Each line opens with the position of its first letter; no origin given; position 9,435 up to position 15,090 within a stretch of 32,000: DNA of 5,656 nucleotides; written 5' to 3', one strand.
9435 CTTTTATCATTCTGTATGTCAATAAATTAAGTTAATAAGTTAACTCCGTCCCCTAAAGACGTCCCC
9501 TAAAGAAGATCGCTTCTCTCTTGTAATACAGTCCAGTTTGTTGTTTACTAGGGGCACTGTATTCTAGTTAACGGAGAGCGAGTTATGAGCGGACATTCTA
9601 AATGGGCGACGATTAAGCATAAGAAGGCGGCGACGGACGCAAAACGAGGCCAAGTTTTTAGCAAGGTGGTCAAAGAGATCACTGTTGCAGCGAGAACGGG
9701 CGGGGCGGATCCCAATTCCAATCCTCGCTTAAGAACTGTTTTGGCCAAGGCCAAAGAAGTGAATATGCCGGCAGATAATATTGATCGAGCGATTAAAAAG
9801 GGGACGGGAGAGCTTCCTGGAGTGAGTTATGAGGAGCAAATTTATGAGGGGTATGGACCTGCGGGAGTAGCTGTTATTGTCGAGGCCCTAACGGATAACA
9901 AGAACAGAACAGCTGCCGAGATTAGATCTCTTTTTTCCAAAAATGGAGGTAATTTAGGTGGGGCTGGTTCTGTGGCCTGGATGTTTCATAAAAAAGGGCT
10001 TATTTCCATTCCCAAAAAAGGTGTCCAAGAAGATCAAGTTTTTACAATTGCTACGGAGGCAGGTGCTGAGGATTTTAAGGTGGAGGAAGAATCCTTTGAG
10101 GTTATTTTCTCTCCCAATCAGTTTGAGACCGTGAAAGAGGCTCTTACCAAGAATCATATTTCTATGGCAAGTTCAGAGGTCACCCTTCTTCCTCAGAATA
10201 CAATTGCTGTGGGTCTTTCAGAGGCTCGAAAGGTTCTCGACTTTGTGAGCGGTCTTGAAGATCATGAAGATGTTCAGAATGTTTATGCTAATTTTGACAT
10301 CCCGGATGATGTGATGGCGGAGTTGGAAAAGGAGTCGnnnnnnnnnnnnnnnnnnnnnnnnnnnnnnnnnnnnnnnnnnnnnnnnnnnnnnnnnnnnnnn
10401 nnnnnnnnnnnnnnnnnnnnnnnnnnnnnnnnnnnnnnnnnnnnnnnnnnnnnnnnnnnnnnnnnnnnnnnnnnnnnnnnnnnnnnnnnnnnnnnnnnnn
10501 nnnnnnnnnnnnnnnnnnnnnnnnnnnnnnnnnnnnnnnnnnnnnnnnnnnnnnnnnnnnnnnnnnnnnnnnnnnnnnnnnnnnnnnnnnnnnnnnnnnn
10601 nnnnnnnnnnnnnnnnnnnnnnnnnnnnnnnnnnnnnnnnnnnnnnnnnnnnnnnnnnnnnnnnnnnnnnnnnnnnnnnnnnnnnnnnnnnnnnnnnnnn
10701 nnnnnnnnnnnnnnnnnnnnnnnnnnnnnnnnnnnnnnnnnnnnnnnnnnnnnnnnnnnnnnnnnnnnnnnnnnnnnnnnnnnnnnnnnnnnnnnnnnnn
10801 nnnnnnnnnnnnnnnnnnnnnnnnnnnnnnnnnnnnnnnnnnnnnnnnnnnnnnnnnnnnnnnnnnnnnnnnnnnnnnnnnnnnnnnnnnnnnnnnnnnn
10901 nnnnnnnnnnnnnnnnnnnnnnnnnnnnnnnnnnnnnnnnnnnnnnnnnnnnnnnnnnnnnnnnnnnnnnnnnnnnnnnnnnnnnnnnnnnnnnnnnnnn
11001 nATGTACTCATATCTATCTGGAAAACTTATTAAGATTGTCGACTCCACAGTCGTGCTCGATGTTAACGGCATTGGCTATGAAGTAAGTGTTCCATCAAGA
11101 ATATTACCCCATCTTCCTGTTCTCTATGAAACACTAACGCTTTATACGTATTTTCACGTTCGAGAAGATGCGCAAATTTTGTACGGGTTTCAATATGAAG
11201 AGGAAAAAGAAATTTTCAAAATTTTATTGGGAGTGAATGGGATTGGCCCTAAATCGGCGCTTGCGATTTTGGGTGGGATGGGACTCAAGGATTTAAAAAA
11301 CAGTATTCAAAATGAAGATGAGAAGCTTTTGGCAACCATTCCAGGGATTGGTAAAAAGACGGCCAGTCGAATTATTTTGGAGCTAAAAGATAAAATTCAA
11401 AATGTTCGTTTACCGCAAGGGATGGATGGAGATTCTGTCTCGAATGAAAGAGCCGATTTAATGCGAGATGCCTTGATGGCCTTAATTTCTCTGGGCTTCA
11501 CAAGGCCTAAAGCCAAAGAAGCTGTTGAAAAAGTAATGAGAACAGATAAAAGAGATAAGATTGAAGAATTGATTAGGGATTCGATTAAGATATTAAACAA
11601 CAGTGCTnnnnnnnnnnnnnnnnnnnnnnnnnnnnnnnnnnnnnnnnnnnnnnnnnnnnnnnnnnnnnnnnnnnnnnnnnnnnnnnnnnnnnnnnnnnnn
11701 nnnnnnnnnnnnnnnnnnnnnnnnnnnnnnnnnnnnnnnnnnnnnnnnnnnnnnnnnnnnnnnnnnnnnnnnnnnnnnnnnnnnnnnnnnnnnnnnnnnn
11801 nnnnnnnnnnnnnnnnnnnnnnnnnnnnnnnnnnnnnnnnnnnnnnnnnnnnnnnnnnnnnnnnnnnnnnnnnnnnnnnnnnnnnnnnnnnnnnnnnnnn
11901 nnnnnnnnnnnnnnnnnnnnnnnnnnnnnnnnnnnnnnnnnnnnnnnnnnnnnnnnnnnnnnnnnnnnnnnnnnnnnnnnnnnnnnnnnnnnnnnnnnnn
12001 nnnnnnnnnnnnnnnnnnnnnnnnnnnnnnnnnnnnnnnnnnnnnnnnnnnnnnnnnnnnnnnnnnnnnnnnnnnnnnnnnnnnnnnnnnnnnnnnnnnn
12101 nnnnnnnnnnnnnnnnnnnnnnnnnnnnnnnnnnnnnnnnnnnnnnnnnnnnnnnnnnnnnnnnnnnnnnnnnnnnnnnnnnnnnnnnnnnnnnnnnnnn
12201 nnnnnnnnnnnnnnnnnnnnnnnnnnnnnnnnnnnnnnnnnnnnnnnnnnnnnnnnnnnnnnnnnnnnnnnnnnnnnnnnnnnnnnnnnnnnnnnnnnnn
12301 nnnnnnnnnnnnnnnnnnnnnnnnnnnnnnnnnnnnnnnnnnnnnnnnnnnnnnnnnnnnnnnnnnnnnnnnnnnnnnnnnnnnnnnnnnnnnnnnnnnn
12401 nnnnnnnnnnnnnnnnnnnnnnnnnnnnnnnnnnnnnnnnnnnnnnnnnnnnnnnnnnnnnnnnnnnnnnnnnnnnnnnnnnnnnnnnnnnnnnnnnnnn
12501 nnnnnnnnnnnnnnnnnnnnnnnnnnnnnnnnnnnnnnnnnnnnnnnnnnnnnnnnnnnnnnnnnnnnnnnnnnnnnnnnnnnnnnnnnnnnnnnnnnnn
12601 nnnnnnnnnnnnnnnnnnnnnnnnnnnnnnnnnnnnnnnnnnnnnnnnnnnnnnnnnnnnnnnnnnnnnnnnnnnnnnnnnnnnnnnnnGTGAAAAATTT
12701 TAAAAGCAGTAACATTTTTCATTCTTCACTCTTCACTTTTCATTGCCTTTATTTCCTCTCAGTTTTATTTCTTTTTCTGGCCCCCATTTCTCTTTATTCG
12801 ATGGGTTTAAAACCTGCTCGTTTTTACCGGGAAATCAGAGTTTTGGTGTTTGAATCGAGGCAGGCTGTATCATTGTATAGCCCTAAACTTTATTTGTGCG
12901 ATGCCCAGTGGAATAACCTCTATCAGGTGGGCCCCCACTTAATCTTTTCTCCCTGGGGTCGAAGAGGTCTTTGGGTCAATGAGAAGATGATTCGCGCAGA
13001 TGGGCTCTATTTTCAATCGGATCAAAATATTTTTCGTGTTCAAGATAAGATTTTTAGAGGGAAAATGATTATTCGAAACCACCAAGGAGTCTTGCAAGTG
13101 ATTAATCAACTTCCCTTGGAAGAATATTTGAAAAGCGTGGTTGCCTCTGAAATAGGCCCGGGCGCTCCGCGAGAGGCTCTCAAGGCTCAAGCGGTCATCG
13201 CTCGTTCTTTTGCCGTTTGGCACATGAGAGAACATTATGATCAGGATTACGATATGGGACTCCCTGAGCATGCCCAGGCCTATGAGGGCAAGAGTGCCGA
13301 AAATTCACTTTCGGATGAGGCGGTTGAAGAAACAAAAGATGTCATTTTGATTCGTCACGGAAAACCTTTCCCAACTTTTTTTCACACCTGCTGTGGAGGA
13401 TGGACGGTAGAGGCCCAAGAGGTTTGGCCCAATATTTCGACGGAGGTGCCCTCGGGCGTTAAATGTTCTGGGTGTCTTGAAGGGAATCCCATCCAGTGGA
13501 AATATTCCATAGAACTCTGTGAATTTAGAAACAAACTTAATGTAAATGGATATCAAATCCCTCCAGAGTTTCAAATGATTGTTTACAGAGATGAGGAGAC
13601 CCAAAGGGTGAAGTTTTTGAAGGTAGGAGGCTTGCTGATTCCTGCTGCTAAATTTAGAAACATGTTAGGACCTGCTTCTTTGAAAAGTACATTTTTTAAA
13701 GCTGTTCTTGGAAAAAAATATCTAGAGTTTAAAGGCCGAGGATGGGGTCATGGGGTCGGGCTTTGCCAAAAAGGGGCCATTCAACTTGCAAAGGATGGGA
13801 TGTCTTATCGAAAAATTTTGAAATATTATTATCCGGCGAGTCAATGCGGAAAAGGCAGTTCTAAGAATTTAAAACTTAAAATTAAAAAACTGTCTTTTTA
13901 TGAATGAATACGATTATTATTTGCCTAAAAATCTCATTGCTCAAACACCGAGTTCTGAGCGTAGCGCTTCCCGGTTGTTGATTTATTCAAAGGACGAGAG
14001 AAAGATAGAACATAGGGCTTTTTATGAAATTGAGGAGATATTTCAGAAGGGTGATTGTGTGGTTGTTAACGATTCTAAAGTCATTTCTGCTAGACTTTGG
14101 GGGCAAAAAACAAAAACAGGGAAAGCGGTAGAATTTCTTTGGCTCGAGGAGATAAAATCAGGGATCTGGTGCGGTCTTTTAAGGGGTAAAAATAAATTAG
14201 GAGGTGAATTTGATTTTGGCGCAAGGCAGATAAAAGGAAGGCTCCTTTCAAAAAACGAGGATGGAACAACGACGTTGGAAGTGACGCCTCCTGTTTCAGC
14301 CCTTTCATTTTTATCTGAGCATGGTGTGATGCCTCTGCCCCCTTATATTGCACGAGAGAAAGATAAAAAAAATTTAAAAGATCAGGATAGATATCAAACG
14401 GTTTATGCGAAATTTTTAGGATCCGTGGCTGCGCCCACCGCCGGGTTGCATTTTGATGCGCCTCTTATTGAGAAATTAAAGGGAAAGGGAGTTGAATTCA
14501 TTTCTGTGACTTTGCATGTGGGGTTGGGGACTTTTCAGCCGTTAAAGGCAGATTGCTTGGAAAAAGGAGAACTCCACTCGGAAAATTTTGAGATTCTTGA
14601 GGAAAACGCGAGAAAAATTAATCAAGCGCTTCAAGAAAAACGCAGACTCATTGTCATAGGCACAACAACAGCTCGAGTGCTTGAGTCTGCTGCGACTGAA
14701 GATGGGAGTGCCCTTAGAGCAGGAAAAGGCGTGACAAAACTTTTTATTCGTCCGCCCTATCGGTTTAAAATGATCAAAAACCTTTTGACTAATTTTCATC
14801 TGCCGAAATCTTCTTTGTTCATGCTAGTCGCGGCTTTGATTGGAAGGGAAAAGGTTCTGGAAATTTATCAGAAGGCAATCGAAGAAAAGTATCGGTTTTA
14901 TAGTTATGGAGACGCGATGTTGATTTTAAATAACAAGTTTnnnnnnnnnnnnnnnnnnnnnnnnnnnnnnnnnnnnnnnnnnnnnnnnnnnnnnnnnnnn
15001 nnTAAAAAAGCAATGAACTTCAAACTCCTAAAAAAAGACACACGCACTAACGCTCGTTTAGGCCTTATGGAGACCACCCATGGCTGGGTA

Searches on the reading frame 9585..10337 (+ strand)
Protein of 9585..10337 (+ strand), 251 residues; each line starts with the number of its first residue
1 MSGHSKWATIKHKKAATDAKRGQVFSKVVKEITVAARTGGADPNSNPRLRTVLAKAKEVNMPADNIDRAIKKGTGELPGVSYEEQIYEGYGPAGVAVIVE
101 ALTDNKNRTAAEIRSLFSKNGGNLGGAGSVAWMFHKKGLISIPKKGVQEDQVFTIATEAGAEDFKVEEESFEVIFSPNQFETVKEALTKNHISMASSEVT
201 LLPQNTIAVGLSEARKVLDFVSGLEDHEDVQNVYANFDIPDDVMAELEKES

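Call 7: search_protein_families(library=pfam, proteins=[window:9585-10337:+], max_evalue=0.001)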
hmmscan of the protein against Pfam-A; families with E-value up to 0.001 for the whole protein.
window:9585-10337:+ (251 aa): 2 families
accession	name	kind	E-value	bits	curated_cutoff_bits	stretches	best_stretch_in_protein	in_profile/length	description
PF01709.26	Transcrip_reg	-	4.5e-59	199.2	27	1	82-237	1-160/160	TACO1/YebC second and third domain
PF20772.2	TACO1_YebC_N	-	2.2e-35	121.4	36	1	5-76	1-73/73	TACO1/YebC protein N-terminal domain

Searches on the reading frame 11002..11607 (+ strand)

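Call 7: search_protein_families(library=pfam, proteins=[window:11002-11607:+], max_evalue=0.001)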
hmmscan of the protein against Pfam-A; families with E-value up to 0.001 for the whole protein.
window:11002-11607:+ (202 aa): 7 families
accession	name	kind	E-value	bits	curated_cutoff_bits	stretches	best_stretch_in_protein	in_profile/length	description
PF01330.27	RuvA_N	-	4.7e-20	71.9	23.6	1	1-62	1-61/61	RuvA N terminal domain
PF14520.12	HHH_5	-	1.7e-17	64.1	27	1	72-130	1-57/57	Helix-hairpin-helix domain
PF07499.19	RuvA_C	-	4.4e-11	43.5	24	1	154-198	3-46/47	RuvA, C-terminal domain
PF00633.29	HHH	-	1.1e-07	31.7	24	1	101-125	4-28/30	Helix-hairpin-helix motif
PF21176.3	RecR_HhH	-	1.7e-05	24.9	27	0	110-128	8-26/45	RecR, helix-hairpin-helix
PF02371.22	Transposase_20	-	4.9e-05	24.1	21.3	0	108-130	2-24/87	Transposase IS116/IS110/IS902 family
PF01367.25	5_3_exonuc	-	0.00031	21.6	40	0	76-105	21-48/97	5'-3' exonuclease, C-terminal SAM fold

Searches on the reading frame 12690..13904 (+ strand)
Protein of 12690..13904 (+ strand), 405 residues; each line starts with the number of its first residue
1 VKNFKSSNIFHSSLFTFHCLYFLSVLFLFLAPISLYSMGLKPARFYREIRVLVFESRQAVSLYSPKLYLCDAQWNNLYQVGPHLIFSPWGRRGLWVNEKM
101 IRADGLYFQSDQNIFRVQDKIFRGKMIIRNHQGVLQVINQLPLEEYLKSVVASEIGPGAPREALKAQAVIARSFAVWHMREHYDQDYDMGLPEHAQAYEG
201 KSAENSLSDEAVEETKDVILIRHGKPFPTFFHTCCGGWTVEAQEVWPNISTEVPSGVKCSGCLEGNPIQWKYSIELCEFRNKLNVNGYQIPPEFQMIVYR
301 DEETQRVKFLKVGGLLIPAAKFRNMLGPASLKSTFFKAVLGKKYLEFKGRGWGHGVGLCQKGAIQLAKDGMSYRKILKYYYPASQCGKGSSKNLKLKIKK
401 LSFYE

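Call 7: search_protein_families(library=pfam, proteins=[window:12690-13904:+], max_evalue=0.001)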
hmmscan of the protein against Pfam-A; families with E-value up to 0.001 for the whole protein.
window:12690-13904:+ (405 aa): 1 family
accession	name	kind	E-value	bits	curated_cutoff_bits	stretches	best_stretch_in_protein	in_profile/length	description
PF08486.15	SpoIID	-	2.7e-23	82.8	23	1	133-220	3-95/97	Stage II sporulation protein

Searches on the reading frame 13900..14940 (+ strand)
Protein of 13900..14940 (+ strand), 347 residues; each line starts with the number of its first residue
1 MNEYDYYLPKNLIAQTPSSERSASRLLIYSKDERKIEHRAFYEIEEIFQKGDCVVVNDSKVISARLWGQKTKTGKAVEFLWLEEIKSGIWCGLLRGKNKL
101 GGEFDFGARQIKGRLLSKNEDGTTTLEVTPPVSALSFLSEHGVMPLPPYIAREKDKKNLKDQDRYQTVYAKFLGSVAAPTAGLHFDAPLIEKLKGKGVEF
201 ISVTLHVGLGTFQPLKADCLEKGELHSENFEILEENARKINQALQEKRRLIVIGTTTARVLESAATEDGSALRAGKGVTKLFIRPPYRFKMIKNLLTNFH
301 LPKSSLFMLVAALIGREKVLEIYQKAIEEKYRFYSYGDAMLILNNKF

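Call 7: search_protein_families(library=pfam, proteins=[window:13900-14940:+], max_evalue=0.001)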
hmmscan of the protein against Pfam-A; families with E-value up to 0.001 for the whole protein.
window:13900-14940:+ (347 aa): 1 family
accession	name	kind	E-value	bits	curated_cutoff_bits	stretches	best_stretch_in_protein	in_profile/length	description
PF02547.20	Queuosine_synth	-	7e-118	393.9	25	1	2-342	2-322/322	Queuosine biosynthesis protein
